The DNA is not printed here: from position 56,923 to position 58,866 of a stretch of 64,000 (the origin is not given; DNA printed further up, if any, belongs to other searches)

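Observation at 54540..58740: Stand-alone 1347-aa nuclease-TPR-PIN protein in an AT-rich insertion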

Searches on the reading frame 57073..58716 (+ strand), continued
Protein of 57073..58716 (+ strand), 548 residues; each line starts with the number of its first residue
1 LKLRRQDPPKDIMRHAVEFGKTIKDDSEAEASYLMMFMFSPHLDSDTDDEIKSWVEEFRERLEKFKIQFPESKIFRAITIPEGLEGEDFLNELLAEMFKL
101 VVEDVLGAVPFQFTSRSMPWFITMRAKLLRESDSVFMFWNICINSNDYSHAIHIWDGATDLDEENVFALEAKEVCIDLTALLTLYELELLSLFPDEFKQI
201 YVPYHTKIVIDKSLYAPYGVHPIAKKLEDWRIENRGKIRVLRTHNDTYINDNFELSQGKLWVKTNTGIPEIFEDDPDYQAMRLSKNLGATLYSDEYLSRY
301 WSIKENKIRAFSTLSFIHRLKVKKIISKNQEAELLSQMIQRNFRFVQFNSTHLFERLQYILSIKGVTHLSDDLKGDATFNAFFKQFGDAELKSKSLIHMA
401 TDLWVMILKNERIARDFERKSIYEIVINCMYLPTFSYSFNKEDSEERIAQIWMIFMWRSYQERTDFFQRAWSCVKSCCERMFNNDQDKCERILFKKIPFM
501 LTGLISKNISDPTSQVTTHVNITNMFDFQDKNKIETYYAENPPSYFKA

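Call 58: find_encoding_contigs(protein=P0015, flank=10000, max_places=2)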
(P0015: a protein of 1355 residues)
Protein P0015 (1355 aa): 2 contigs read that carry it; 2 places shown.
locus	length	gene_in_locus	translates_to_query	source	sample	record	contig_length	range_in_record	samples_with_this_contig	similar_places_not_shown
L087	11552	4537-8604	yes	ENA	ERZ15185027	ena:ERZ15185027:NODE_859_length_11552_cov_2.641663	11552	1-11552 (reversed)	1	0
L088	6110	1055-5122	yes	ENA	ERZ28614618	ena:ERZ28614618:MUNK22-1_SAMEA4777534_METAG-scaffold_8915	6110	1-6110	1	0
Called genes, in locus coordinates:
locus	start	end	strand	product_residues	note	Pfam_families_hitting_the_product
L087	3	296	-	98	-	?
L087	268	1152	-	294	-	PF03705:CheR_N, PF01739:CheR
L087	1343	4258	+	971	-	PF02463:SMC_N (faint), PF13191:AAA_16 (faint), PF13238:AAA_18 (faint), PF13304:AAA_21 (faint), PF13476:AAA_23 (faint), PF17760:UvrA_inter (weak), PF17755:UvrA_DNA-bind, PF00005:ABC_tran (weak), +2 more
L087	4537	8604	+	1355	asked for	PF14280:DUF4365, PF13174:TPR_6 (faint), PF13181:TPR_8 (faint), PF13424:TPR_12 (faint), PF13428:TPR_14 (faint), PF13432:TPR_16 (faint), PF14559:TPR_19 (faint), PF20698:PIN-TPR-GreABC (weak)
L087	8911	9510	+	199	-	-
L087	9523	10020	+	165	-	-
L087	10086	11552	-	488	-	?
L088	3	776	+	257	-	?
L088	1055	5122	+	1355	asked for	PF14280:DUF4365, PF13174:TPR_6 (faint), PF13181:TPR_8 (faint), PF13424:TPR_12 (faint), PF13428:TPR_14 (faint), PF13432:TPR_16 (faint), PF14559:TPR_19 (faint), PF20698:PIN-TPR-GreABC (weak)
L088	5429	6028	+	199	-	-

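Call 66: predict_structure(alignment_id=A4)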
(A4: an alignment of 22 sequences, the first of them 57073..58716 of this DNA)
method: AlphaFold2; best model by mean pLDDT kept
length: 548 residues; sequences in the alignment: 22
mean_pLDDT: 87.0   pTM: 0.75
mean pLDDT of the five models: 87.0, 86.0, 83.6, 82.8, 82.1
residues with pLDDT >= 90: 331; 70-90: 158; 50-70: 39; < 50: 20
segments of 3 or more residues with pLDDT < 50: 245-252, 259-270
pLDDT, mean of each block of 10 residues (from residue 1): 73 89 85 84 79 91 86 71 78 71 60 70 80 87 89 89 97 97 98 97 95 84 96 97 56 50 46 78 94 93 91 98 97 97 91 96 90 94 85 88 96 87 94 90 92 97 94 96 92 97 95 95 95 96 88
secondary structure, 60 per line:
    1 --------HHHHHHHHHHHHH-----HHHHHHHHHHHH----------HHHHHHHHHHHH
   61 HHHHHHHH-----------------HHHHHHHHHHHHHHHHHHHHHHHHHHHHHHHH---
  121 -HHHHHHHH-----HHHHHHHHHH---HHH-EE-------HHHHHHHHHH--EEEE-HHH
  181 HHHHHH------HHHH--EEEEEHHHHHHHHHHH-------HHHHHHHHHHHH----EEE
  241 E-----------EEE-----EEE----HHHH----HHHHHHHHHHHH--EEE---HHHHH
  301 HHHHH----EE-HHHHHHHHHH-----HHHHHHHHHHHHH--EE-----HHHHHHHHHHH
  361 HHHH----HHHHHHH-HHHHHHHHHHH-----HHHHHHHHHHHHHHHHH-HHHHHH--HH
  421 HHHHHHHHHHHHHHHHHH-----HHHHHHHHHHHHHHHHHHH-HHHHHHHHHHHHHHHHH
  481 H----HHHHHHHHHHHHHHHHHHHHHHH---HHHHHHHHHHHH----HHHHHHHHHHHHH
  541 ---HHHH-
elements in order: H9-21 H27-38 H49-68 H86-117 H122-129 H135-144 H161-170 E173-176 H178-186 H193-196 E199-203 H204-214 H222-233 E238-241 E253-255 E261-263 H268-271 H276-287 E290-292 H296-305 H313-322 H328-340 H350-364 H369-375 H377-387 H393-409 H411-416 H419-438 H444-462 H464-481 H486-508 H512-523 H528-540 H544-547

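Call 71: fold_search(model_id=the predicted structure, library=pdb)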
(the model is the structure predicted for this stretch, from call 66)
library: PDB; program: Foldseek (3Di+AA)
matches with E <= 10: 726; with E <= 0.001: 0
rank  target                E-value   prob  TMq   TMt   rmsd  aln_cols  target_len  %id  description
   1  7ue2_A                9.9e-02  0.63  0.14  0.21  17.9       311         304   10  Crystal structure of designed helical repeat protein RPB_PLP3_R6 bound to PLPx6 peptide (released 2023-03-29)
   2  9ogd_A                9.9e-02  0.25  0.14  0.11  23.2       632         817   14  Cryo-EM structure of human exportin-1 conjugated with selinexor and bound to human ASB8(R197A)-ELOB/C (released 2025-11-26)
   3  1y82_B                1.2e-01  1.00  0.19  0.59   7.6       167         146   12  Conserved hypothetical protein Pfu-367848-001 from Pyrococcus furiosus (released 2005-01-25)
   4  5g05_P                1.2e-01  0.16  0.12  0.12  22.9       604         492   11  Cryo-EM structure of combined apo phosphorylated APC (released 2016-05-25)
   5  9l5s_I                1.3e-01  0.13  0.10  0.08  30.1       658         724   11  Cryo-EM structure of the thermophile spliceosome (state B*Q1) (released 2025-03-12)
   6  8a3t_D                1.6e-01  0.10  0.10  0.10  24.0       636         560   10  S. cerevisiae APC/C-Cdh1 complex (released 2022-08-31)
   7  3qtm_B                1.7e-01  0.57  0.16  0.22  13.7       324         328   10  Structure of S. pombe nuclear import adaptor Nro1 (Space group P21) (released 2011-09-21)
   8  6qnx_A                1.8e-01  0.21  0.15  0.11  23.2       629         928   10  Structure of the SA2/SCC1/CTCF complex (released 2020-01-22)
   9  4buj_B                1.8e-01  0.21  0.14  0.08  20.9       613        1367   12  Crystal structure of the S. cerevisiae Ski2-3-8 complex (released 2013-08-28)
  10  7q4o_A                1.8e-01  0.16  0.13  0.10  22.6       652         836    9  Substrate-bound A-like U2 snRNP (released 2022-03-30)
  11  3ix7_A                2.0e-01  1.00  0.18  0.63   5.2       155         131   12  Crystal structure of a domain of functionally unknown protein from Thermus thermophilus HB8 (released 2009-09-22)
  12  8q4l_A                2.0e-01  0.13  0.10  0.11  35.9       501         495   10  GBP1 bound by 14-3-3sigma (released 2023-10-11)
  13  9n73_LM               2.1e-01  0.63  0.21  0.10  17.8       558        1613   10  SSU processome maturation and disassembly, State G (released 2025-10-29)
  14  6fvb                  2.2e-01  0.28  0.17  0.12  21.1       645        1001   11  Structure of Lph2 , a novel bidirectional nuclear transport receptor in S. cerevisiae (released 2019-09-11)
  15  6xoi_B                2.2e-01  0.14  0.10  0.12  26.0       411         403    9  Structure of SUMO1-ML00752641 adduct bound to SAE (released 2021-03-24)
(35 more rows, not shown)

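Call 73: search_protein_families(library=pfam, proteins=[P0083, P0086, P0089, P0094, P0098, P0117, P0107], max_evalue=0.01)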
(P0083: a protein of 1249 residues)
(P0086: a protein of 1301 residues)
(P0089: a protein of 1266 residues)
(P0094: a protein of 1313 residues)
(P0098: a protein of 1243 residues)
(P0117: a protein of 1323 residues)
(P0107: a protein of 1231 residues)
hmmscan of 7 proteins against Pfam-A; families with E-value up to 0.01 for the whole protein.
P0083 (1249 aa): 9 families
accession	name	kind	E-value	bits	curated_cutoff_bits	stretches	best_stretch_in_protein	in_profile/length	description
PF20698.3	PIN-TPR-GreABC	-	9.6e-19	68.5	27.8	1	950-1088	1-137/138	PIN domain associated with the TPR-GreAB-C-PIN system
PF13428.12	TPR_14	-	1e-06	29.3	23.5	0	723-757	5-39/44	Tetratricopeptide repeat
PF07719.23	TPR_2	-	2.2e-05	24.7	27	0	214-242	2-30/34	Tetratricopeptide repeat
PF13181.12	TPR_8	-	3.4e-05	24.1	25.7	0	214-245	2-33/34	Tetratricopeptide repeat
PF14559.12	TPR_19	-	5.7e-05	23.8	25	0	231-287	9-65/68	Tetratricopeptide repeat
PF13424.12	TPR_12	-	0.0023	18.5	30.1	0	324-359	8-43/77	Tetratricopeptide repeat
PF12895.13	ANAPC3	-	0.0029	18.3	27.2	0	569-622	15-65/82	Anaphase-promoting complex, cyclosome, subunit 3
PF13432.12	TPR_16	-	0.0042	18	32.7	0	662-714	9-60/65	Tetratricopeptide repeat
PF00515.34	TPR_1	-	0.0054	16.9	27.8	0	326-350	8-32/34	Tetratricopeptide repeat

P0086 (1301 aa): 6 families
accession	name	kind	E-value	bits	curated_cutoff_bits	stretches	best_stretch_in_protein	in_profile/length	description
PF14280.11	DUF4365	-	1e-10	42.3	24.3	1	37-152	24-129/139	Domain of unknown function (DUF4365)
PF14559.12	TPR_19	-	3.1e-10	40.7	25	1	472-519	11-58/68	Tetratricopeptide repeat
PF12895.13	ANAPC3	-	7.5e-07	29.8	27.2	0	478-539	14-78/82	Anaphase-promoting complex, cyclosome, subunit 3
PF13428.12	TPR_14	-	0.00084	20.2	23.5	0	488-522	3-37/44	Tetratricopeptide repeat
PF09613.16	HrpB1_HrpK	-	0.0018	18.4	29.3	1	455-518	15-77/126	Bacterial type III secretion protein (HrpB1_HrpK)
PF07719.23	TPR_2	-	0.005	17.3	27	0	491-518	6-33/34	Tetratricopeptide repeat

P0089 (1266 aa): 25 families
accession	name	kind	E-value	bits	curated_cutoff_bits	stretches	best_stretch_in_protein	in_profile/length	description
PF14559.12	TPR_19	-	1.2e-23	83.6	25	1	561-619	3-59/68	Tetratricopeptide repeat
PF20698.3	PIN-TPR-GreABC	-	1.4e-22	80.9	27.8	1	960-1100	1-137/138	PIN domain associated with the TPR-GreAB-C-PIN system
PF13432.12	TPR_16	-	2.5e-22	79.4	32.7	2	556-618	4-64/65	Tetratricopeptide repeat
PF07719.23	TPR_2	-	2.3e-20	71.4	27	0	590-617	6-33/34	Tetratricopeptide repeat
PF13428.12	TPR_14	-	1.7e-16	59.5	23.5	0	587-626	3-42/44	Tetratricopeptide repeat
PF00515.34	TPR_1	-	3.6e-16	58.6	27.8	0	591-612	7-28/34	Tetratricopeptide repeat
PF13174.12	TPR_6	-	1.9e-13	50.5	26.3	0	590-614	5-29/33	Tetratricopeptide repeat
PF13424.12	TPR_12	-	2.7e-13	50.3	30.1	1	555-612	9-72/77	Tetratricopeptide repeat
PF13176.12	TPR_7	-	1.7e-11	43.7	27.9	0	591-613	5-27/36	Tetratricopeptide repeat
PF13374.12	TPR_10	-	1.5e-10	41.2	27.5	0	589-613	6-30/42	Tetratricopeptide repeat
PF12895.13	ANAPC3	-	2.7e-10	40.8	27.2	1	564-638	4-76/82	Anaphase-promoting complex, cyclosome, subunit 3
PF13181.12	TPR_8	-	3.8e-10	39.5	25.7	0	590-612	6-28/34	Tetratricopeptide repeat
PF13431.12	TPR_17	-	3.4e-08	33.6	24.4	0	242-273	2-33/34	Tetratricopeptide repeat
PF13414.12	TPR_11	-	4e-08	33.2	26.8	0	593-618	2-27/42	TPR repeat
PF13429.12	TPR_15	-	4.9e-06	26.6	26.2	0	544-582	141-179/280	Tetratricopeptide repeat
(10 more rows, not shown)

P0094 (1313 aa): 4 families
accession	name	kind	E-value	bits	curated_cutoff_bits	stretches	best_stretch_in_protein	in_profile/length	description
PF14280.11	DUF4365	-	8.6e-12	45.7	24.3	1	37-150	25-127/139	Domain of unknown function (DUF4365)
PF20698.3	PIN-TPR-GreABC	-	4.9e-10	40.2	27.8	2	1007-1069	73-137/138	PIN domain associated with the TPR-GreAB-C-PIN system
PF07721.20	TPR_4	-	0.0023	18.8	27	0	339-360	5-26/26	Tetratricopeptide repeat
PF13424.12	TPR_12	-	0.0027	18.3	30.1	0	348-369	23-44/77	Tetratricopeptide repeat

P0098 (1243 aa): 26 families (the best 25 are shown)
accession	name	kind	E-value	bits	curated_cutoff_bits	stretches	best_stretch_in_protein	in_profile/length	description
PF14559.12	TPR_19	-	1.3e-22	80.4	25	2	536-589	2-53/68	Tetratricopeptide repeat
PF07719.23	TPR_2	-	1.5e-19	68.8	27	0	295-322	2-29/34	Tetratricopeptide repeat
PF13428.12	TPR_14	-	3.1e-14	52.5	23.5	0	294-335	1-42/44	Tetratricopeptide repeat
PF20698.3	PIN-TPR-GreABC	-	7.3e-14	52.6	27.8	1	938-1079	1-138/138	PIN domain associated with the TPR-GreAB-C-PIN system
PF12895.13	ANAPC3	-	1.3e-12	48.3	27.2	0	517-585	14-80/82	Anaphase-promoting complex, cyclosome, subunit 3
PF13432.12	TPR_16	-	3.3e-12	47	32.7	0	515-553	21-59/65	Tetratricopeptide repeat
PF13424.12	TPR_12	-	4e-11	43.4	30.1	1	531-588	9-72/77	Tetratricopeptide repeat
PF00515.34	TPR_1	-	1.2e-10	41.2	27.8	0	295-322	2-29/34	Tetratricopeptide repeat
PF13181.12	TPR_8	-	1.3e-09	37.9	25.7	0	296-322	3-29/34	Tetratricopeptide repeat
PF25062.1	ARM_TT21_N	-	3.3e-08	34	40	0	161-322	36-196/222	Tetratricopeptide repeat protein 21 N-terminal ARM repeat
PF13174.12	TPR_6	-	5e-08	33.5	26.3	0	295-323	1-29/33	Tetratricopeptide repeat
PF13176.12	TPR_7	-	1.2e-07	31.7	27.9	0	532-556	6-32/36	Tetratricopeptide repeat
PF24575.1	TPR_Slam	-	2.7e-06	28.2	35.2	0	505-581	26-101/104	Surface lipoprotein assembly modifier, N-terminal TPR repeats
PF23914.1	TPR_CcmH_CycH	-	4.9e-06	26.9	42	0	490-553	85-149/158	Cytochrome c-type biogenesis protein H TPR domain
PF13431.12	TPR_17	-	2.3e-05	24.8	24.4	0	414-443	5-34/34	Tetratricopeptide repeat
PF01272.25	GreA_GreB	-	4.2e-05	23.9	26.9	1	753-826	2-76/77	Transcription elongation factor, GreA/GreB, C-term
PF24407.1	HTH_upst_double_PIN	-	0.0019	18.9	27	1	866-903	7-44/70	HTH_upstream_double_PIN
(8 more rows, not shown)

P0117 (1323 aa): 3 families
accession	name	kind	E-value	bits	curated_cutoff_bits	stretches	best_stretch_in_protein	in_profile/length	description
PF14280.11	DUF4365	-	1.5e-09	38.5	24.3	1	22-130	7-107/139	Domain of unknown function (DUF4365)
PF07719.23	TPR_2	-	0.0024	18.3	27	0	270-302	2-34/34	Tetratricopeptide repeat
PF20698.3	PIN-TPR-GreABC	-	0.0054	17.4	27.8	0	965-995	2-32/138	PIN domain associated with the TPR-GreAB-C-PIN system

P0107 (1231 aa): 10 families
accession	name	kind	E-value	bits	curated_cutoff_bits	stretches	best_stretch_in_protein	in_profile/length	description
PF20698.3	PIN-TPR-GreABC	-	6.7e-14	52.7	27.8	1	897-1008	1-137/138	PIN domain associated with the TPR-GreAB-C-PIN system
PF14559.12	TPR_19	-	7.3e-14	52.3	25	2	685-730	7-52/68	Tetratricopeptide repeat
PF13176.12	TPR_7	-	9.8e-07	28.8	27.9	0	428-459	4-35/36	Tetratricopeptide repeat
PF13428.12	TPR_14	-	6e-06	26.9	23.5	0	673-709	5-41/44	Tetratricopeptide repeat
PF13432.12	TPR_16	-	1e-05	26.3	32.7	0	239-296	8-64/65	Tetratricopeptide repeat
PF13181.12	TPR_8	-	1.5e-05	25.2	25.7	0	427-449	5-27/34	Tetratricopeptide repeat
PF23914.1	TPR_CcmH_CycH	-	0.00012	22.4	42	0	327-363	47-83/158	Cytochrome c-type biogenesis protein H TPR domain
PF11817.14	Foie-gras_1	-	0.0015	18.7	23.3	1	400-449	165-214/257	Foie gras liver health family 1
PF07719.23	TPR_2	-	0.0028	18.1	27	0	742-770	6-34/34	Tetratricopeptide repeat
PF23300.3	HEAT_Nup120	-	0.0047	17.2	29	0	378-456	80-158/170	Nucleoporin Nup120, HEAT repeats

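Call 82: search_dna_similar(query=window:57073-58716:+, collection=phages, mode=protein, max_evalue=0.001, max_rows=10)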
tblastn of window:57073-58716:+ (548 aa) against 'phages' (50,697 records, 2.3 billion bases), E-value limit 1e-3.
No match.
